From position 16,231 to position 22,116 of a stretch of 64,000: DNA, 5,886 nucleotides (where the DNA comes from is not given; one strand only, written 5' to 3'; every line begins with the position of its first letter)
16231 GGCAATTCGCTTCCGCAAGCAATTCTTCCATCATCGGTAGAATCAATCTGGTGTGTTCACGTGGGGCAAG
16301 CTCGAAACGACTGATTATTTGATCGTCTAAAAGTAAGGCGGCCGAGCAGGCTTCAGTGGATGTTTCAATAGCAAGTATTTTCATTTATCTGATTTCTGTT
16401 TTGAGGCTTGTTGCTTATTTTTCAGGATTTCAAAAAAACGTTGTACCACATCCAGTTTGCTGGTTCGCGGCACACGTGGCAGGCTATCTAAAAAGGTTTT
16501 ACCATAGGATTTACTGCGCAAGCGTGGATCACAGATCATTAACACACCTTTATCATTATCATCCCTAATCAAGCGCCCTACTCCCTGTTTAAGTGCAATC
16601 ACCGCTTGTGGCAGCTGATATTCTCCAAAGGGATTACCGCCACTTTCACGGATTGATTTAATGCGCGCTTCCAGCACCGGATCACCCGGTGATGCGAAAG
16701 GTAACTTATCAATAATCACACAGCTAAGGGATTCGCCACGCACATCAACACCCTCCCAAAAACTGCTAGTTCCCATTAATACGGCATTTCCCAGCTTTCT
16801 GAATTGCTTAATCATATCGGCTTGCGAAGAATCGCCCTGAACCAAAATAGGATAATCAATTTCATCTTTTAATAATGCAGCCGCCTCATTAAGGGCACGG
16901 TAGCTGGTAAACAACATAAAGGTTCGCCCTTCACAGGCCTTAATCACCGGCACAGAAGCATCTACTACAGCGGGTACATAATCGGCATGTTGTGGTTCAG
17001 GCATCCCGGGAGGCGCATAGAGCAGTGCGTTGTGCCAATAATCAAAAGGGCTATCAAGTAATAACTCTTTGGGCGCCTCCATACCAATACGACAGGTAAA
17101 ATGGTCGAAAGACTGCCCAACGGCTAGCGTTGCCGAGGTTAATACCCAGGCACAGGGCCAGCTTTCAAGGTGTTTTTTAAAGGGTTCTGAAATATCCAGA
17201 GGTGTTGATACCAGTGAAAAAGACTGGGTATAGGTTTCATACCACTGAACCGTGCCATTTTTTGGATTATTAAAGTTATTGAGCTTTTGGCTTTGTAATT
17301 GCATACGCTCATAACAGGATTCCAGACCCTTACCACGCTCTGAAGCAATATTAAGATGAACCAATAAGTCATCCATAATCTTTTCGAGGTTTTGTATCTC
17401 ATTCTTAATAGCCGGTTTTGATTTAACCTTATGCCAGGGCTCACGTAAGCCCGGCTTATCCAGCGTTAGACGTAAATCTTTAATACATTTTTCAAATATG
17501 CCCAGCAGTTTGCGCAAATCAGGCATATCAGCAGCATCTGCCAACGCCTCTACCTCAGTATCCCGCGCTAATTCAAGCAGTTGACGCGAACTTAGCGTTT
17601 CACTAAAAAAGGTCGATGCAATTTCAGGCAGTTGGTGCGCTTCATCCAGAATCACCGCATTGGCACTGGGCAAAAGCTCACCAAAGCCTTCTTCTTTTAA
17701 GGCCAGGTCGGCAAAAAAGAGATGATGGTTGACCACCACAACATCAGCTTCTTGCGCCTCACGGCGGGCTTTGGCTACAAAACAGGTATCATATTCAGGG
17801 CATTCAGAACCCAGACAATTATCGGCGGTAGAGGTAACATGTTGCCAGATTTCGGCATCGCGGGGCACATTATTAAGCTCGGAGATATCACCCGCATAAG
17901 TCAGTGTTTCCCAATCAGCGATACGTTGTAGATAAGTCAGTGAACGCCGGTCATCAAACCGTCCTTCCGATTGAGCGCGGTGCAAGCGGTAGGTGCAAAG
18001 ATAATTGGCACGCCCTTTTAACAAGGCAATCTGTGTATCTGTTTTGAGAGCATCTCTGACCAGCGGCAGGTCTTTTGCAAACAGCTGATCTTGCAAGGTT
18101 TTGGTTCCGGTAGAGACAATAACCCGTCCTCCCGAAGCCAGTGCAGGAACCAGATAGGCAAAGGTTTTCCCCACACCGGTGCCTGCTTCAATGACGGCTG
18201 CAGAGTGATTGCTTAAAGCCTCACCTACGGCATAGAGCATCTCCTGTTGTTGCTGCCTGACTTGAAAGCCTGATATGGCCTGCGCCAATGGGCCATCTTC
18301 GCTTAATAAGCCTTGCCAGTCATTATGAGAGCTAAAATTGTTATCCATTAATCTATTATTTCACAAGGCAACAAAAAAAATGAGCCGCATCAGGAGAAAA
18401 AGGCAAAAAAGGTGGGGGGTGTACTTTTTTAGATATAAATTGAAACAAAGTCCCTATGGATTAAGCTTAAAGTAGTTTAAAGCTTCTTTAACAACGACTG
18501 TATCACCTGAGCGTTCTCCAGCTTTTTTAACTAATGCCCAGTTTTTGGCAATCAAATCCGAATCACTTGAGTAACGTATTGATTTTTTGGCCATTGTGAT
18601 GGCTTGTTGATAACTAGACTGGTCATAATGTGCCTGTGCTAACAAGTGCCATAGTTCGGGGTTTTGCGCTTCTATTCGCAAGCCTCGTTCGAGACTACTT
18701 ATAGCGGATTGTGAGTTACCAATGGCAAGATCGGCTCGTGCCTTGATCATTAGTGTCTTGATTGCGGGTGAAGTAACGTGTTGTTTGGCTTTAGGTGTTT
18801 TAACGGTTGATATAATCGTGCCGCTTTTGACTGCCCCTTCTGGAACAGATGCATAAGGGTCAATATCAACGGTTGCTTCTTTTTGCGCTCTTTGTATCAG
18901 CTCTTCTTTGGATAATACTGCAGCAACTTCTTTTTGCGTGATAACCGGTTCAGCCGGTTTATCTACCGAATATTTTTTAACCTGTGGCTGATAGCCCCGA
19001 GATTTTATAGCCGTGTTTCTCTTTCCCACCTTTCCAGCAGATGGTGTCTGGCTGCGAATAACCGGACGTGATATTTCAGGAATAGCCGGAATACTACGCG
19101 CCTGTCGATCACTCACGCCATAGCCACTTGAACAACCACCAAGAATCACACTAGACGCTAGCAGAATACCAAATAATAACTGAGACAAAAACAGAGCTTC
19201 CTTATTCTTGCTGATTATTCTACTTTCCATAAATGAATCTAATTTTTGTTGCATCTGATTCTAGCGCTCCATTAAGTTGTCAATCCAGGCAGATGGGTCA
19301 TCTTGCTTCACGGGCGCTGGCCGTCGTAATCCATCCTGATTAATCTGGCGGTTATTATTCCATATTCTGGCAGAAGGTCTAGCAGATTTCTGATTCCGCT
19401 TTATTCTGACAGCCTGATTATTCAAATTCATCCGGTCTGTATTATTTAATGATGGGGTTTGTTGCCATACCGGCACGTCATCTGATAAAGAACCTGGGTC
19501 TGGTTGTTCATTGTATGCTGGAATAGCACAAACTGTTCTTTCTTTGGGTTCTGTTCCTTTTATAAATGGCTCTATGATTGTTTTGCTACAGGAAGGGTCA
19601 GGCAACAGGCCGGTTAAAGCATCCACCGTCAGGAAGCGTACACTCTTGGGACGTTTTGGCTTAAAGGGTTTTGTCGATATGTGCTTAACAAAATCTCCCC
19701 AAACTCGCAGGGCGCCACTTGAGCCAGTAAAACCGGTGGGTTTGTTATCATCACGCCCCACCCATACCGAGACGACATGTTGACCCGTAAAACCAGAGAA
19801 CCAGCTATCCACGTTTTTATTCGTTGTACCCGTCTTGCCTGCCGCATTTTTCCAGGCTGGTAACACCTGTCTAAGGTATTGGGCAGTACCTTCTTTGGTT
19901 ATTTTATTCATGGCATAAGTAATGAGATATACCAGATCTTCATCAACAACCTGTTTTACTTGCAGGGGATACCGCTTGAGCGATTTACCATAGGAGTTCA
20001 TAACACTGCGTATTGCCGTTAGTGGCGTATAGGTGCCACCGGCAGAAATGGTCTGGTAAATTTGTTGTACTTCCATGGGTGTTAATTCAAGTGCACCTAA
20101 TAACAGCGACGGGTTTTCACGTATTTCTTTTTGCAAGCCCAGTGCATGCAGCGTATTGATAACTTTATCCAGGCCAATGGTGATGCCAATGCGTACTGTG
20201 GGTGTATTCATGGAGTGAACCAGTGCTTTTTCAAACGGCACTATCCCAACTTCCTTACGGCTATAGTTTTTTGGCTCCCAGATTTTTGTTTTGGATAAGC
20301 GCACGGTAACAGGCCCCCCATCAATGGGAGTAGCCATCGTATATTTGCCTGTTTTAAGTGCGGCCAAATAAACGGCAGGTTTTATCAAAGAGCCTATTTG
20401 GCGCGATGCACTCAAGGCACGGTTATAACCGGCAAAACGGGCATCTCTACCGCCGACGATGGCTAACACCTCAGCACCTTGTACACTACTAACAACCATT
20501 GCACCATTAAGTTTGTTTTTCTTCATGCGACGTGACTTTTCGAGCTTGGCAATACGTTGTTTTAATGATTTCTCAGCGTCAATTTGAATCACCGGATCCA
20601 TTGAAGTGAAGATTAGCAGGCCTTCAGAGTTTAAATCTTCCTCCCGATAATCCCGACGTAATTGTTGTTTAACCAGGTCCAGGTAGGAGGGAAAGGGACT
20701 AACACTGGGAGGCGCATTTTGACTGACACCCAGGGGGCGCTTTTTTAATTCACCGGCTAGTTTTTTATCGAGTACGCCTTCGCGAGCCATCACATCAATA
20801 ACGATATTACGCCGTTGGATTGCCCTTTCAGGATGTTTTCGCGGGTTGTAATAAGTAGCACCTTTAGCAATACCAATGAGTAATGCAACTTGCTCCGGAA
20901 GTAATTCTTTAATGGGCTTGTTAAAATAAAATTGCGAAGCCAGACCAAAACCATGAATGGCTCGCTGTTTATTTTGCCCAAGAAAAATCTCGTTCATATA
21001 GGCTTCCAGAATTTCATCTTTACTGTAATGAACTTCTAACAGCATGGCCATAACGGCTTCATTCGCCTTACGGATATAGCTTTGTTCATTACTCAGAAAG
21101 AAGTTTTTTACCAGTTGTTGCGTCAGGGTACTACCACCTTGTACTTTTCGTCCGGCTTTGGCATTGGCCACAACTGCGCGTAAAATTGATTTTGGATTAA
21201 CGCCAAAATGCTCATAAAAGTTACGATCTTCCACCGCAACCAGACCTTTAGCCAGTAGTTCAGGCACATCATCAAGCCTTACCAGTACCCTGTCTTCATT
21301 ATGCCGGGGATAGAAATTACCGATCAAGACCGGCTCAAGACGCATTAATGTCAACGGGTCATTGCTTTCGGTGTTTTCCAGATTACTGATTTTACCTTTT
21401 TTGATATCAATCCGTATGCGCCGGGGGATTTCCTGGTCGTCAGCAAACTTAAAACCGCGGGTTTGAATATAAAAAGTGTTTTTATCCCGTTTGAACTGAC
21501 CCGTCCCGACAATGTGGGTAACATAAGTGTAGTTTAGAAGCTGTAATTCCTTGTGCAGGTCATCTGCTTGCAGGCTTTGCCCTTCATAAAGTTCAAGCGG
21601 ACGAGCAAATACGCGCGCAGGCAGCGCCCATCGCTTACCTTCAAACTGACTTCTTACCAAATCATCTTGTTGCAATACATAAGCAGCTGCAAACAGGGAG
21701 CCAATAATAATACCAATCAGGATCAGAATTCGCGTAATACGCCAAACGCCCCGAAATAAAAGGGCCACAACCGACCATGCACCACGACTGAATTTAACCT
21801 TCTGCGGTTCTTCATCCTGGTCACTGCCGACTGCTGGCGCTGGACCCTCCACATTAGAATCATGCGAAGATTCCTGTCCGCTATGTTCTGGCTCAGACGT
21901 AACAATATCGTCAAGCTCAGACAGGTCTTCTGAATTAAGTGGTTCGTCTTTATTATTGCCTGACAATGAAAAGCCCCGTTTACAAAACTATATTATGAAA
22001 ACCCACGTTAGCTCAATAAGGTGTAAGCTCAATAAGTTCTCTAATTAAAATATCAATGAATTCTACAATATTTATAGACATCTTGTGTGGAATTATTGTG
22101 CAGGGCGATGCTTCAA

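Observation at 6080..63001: Dense family of ~35-bp C6-7-core repeats: 16 motif copies at 14 loci in 64 kb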

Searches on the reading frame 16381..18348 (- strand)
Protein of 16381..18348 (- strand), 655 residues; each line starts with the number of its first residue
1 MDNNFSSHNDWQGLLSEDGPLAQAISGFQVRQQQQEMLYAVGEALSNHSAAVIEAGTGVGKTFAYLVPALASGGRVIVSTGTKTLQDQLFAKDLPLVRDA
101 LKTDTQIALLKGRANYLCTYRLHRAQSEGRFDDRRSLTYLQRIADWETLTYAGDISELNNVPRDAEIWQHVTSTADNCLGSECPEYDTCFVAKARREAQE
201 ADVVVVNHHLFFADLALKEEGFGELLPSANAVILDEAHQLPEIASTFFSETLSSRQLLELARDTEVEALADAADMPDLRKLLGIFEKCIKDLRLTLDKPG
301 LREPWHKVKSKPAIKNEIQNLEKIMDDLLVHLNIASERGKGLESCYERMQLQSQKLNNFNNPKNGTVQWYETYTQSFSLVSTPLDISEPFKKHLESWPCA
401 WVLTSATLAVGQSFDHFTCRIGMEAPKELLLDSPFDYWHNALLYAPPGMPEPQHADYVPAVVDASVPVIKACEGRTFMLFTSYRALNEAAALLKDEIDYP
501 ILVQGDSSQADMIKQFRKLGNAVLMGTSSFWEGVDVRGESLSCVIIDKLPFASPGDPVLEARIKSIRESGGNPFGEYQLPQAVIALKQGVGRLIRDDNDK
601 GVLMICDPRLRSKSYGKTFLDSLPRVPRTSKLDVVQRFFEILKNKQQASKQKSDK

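Call 57: search_protein_families(library=pfam, max_evalue=0.00001, proteins=[window:16381-18348:-])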
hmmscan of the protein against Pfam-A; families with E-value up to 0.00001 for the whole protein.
window:16381-18348:- (655 aa): 2 families
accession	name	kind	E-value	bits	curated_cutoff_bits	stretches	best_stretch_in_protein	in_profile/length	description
PF13307.12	Helicase_C_2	-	1.7e-47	162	25.3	1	468-624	4-168/170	Helicase C-terminal domain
PF00270.35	DEAD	-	2.4e-09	37.6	26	0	41-91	8-63/167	DEAD/DEAH box helicase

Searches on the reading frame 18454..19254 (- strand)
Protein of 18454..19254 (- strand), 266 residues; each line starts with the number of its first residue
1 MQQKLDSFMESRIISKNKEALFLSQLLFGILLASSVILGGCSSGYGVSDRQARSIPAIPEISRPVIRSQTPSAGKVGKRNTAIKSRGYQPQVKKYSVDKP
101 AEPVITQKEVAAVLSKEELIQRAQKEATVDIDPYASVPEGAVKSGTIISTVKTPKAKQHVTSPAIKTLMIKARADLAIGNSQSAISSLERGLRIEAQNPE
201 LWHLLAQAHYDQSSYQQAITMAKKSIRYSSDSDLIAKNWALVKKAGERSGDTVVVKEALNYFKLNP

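Call 57: search_protein_families(library=pfam, max_evalue=0.00001, proteins=[window:18454-19254:-])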
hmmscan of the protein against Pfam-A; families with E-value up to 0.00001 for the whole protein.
window:18454-19254:- (266 aa): 0 families

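Call 62: search_protein_families(library=pfam, max_evalue=0.00001, proteins=[window:18454-19254:-])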
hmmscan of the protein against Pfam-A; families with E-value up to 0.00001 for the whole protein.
window:18454-19254:- (266 aa): 0 families

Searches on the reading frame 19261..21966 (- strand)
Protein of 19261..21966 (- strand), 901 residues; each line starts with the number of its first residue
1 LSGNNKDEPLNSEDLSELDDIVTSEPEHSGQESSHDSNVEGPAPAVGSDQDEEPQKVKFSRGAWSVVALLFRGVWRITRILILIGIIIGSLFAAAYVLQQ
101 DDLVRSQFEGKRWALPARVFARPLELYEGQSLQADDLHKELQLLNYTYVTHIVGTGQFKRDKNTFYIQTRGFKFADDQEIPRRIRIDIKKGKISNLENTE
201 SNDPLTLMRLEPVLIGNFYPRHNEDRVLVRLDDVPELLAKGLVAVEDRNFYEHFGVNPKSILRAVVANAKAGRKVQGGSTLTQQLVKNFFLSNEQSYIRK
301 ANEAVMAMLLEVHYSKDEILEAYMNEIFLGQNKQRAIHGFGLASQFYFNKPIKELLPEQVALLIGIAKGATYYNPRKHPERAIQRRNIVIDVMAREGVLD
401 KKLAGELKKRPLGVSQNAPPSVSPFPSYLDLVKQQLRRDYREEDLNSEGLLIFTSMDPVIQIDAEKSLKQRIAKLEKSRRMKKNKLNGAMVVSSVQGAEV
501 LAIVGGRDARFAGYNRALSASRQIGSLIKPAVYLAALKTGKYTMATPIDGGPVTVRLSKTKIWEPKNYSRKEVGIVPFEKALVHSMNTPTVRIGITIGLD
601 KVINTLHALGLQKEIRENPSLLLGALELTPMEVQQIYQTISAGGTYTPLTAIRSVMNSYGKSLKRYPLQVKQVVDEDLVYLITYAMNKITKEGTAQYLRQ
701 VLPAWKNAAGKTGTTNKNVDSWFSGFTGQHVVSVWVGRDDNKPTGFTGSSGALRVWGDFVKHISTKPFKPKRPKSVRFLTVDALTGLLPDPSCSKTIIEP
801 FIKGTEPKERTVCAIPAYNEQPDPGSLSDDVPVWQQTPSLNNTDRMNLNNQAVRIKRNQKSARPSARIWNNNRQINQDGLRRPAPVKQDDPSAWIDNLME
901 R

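Call 57: search_protein_families(library=pfam, max_evalue=0.00001, proteins=[window:19261-21966:-])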
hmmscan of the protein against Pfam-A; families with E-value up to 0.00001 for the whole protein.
window:19261-21966:- (901 aa): 3 families
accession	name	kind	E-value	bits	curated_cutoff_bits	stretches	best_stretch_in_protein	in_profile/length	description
PF00912.28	Transgly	-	6.7e-59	198.7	27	1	217-393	7-177/178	Transglycosylase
PF00905.27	Transpeptidase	-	4.1e-23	82.5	22.1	1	488-742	1-282/299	Penicillin binding protein transpeptidase domain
PF14814.11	UB2H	-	4.5e-21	75.1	27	1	126-210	1-85/85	Bifunctional transglycosylase second domain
